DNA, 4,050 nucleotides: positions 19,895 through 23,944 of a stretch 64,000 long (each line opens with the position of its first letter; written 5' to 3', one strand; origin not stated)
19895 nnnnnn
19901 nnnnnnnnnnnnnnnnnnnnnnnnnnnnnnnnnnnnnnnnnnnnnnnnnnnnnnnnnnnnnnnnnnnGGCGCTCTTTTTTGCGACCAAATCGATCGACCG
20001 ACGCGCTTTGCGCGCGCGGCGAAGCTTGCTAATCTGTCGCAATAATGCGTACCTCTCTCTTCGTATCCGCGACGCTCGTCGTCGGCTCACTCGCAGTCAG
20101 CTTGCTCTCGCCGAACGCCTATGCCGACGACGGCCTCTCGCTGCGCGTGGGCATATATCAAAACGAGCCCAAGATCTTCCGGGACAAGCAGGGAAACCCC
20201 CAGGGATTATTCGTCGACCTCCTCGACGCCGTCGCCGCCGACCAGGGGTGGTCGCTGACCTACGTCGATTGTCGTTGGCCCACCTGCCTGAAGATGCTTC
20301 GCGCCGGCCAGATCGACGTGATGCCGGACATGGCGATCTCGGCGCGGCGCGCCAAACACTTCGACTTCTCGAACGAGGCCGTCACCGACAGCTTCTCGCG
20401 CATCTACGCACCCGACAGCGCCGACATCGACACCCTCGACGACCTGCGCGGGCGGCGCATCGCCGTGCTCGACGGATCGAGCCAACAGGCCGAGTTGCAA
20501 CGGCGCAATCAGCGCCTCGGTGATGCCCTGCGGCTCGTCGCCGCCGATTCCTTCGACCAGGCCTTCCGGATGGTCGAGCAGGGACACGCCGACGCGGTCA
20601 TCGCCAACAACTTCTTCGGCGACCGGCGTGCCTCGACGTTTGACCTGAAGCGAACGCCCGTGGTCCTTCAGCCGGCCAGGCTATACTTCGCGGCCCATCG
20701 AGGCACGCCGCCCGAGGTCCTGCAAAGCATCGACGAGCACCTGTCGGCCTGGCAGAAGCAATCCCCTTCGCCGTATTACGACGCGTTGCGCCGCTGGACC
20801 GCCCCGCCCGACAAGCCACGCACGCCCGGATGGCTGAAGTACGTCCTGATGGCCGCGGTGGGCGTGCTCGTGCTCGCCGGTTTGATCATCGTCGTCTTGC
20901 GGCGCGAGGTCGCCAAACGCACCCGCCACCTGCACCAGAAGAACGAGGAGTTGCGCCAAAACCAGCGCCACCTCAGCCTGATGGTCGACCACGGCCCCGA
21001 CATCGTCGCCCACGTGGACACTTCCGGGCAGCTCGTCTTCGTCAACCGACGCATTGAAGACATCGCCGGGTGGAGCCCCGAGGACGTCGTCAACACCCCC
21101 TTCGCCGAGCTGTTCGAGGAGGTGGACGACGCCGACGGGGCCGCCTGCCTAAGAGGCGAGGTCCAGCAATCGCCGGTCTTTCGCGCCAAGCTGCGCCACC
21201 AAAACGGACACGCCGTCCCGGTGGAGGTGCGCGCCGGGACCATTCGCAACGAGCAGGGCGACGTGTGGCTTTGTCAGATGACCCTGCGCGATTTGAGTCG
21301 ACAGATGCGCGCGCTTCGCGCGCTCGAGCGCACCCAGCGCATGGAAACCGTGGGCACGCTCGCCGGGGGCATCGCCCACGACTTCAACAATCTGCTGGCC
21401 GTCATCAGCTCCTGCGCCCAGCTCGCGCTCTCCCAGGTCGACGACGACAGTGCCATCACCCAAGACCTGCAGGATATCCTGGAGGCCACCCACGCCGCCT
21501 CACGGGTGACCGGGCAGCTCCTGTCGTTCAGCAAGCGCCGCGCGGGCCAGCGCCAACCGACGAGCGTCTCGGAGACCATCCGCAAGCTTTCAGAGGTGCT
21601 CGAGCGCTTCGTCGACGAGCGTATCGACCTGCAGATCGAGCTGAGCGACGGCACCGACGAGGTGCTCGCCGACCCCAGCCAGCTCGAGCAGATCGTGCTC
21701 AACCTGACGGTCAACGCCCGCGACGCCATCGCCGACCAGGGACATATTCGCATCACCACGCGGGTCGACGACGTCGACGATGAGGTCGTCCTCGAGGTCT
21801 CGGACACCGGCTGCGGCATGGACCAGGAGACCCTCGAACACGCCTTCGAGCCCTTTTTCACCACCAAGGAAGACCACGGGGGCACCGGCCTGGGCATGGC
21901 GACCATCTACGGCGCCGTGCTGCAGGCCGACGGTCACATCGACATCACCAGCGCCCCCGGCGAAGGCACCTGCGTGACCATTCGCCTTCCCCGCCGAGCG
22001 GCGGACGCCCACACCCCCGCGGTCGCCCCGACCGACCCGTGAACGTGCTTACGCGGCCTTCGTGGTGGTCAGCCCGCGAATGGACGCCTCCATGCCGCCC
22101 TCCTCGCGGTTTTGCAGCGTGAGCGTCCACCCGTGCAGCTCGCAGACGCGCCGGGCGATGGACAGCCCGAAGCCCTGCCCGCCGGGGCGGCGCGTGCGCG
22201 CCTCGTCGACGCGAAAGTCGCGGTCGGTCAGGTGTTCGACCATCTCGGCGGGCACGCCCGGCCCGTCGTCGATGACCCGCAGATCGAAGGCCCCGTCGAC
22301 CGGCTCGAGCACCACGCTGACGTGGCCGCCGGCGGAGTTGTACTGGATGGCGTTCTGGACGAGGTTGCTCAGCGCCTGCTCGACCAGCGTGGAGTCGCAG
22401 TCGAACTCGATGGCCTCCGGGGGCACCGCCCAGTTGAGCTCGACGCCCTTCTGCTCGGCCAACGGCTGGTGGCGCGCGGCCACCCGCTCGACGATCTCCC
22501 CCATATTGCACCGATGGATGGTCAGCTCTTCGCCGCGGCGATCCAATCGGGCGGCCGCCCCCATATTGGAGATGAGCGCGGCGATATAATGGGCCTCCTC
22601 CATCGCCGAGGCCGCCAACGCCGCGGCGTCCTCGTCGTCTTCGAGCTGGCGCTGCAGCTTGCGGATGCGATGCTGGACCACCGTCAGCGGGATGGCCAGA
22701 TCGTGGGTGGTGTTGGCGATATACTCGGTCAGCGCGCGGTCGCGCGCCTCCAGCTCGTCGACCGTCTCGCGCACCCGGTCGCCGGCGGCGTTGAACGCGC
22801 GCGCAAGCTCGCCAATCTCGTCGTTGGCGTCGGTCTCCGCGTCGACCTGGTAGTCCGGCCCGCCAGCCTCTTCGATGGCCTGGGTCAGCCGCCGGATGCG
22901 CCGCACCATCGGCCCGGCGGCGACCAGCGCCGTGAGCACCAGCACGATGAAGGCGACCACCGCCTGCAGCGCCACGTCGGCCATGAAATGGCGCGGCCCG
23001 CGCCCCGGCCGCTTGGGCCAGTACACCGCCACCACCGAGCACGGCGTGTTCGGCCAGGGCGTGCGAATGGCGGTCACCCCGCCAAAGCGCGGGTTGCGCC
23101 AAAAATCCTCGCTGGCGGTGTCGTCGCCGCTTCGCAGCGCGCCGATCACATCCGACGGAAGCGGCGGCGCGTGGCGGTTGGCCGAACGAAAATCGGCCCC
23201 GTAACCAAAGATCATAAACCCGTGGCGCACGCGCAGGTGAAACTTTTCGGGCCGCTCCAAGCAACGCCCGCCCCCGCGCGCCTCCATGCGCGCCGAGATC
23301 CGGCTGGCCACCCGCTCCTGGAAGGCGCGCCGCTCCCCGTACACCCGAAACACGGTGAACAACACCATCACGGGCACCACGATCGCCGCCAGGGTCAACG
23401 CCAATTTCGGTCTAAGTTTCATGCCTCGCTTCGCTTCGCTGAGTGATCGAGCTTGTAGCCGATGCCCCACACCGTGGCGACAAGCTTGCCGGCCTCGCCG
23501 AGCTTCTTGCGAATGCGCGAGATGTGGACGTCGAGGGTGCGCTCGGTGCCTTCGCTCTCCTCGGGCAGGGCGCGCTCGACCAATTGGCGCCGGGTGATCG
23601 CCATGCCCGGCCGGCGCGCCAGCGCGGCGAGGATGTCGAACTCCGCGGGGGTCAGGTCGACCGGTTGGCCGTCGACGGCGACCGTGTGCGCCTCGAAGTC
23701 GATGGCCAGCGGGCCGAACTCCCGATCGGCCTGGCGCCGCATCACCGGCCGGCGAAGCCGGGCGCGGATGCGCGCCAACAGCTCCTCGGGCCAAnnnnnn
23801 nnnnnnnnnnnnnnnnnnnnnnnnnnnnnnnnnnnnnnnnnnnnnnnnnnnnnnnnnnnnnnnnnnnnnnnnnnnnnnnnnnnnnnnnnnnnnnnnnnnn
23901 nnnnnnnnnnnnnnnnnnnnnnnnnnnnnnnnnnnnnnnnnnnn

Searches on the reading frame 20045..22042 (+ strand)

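Call 28: search_protein_families(library=pfam, proteins=[window:20045-22042:+], max_evalue=0.001)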
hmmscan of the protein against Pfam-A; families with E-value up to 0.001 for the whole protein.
window:20045-22042:+ (665 aa): 8 families
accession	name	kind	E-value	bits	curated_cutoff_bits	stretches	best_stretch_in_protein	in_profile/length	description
PF02518.31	HATPase_c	-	4.7e-26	91.8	26.4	1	543-651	2-110/111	Histidine kinase-, DNA gyrase B-, and HSP90-like ATPase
PF00497.25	SBP_bac_3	-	6.5e-21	74.9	26.4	1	33-128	1-97/132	Bacterial extracellular solute-binding proteins, family 3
PF00989.32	PAS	-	4.1e-12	46.6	22.6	1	309-412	2-110/113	PAS fold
PF08448.16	PAS_4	-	3.1e-10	40.7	23.1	1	314-419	1-107/110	PAS fold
PF13426.13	PAS_9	-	3.8e-09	37.2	27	1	320-418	3-102/103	PAS domain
PF12974.12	Phosphonate-bd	-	1.1e-06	28.7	27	1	81-235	42-215/242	ABC transporter, phosphonate, periplasmic substrate-binding protein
PF00512.31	HisKA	-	3.1e-06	27.6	26.9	1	437-501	3-66/66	His Kinase A (phospho-acceptor) domain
PF08447.18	PAS_3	-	6.9e-05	23.5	25.6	1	331-411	2-86/89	PAS fold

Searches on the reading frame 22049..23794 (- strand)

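Call 28: search_protein_families(library=pfam, proteins=[window:22049-23794:-], max_evalue=0.001)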
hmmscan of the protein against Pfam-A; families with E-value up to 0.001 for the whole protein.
window:22049-23794:- (581 aa): 2 families
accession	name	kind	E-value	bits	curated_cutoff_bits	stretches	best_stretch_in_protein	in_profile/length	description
PF02518.31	HATPase_c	-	7.1e-23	81.6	26.4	1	467-572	2-105/111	Histidine kinase-, DNA gyrase B-, and HSP90-like ATPase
PF00672.30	HAMP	-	7.4e-11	42.6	25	1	293-343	3-53/53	HAMP domain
